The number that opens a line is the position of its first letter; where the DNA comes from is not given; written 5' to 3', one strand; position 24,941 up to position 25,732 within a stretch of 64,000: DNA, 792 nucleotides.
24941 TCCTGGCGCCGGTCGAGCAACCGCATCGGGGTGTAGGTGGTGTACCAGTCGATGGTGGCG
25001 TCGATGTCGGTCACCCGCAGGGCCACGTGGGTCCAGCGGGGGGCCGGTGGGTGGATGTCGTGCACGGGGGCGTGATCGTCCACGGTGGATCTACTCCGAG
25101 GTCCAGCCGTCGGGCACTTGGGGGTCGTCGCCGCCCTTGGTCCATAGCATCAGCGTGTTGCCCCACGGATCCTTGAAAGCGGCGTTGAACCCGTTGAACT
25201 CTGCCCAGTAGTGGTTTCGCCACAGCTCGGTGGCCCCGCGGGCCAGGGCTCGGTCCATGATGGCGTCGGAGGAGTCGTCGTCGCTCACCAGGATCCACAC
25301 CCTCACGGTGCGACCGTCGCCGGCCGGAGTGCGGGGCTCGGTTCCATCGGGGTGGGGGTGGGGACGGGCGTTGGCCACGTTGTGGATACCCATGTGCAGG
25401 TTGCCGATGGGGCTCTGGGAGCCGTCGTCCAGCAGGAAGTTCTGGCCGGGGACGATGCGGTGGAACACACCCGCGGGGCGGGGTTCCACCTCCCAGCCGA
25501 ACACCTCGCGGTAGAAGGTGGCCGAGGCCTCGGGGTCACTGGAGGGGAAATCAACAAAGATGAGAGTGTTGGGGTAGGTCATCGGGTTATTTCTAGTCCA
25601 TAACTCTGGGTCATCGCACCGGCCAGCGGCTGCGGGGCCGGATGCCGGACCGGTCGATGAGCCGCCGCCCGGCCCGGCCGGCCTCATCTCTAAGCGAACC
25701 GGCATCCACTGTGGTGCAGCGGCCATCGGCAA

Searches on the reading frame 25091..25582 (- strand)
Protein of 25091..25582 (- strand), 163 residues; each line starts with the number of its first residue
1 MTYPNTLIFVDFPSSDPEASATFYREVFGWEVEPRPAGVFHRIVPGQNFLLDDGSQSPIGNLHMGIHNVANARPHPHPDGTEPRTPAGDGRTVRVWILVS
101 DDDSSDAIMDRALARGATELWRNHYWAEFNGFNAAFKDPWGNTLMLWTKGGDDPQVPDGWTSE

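Call 54: search_protein_families(library=pfam, proteins=[window:25091-25582:-], max_evalue=0.00001)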
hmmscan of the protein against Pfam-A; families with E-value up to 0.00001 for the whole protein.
window:25091-25582:- (163 aa): 3 families
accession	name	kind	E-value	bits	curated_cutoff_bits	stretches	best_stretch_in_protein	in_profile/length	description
PF18029.7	Glyoxalase_6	-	8.3e-10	39.7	23.6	1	9-144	3-103/106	Glyoxalase-like domain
PF00903.31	Glyoxalase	-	4.7e-07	30.6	20.6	1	12-145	7-120/121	Glyoxalase/Bleomycin resistance protein/Dioxygenase superfamily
PF22677.2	Ble-like_N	-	8.3e-06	25.9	24.5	0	7-34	2-29/41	Bleomycin resistance protein-like N-terminal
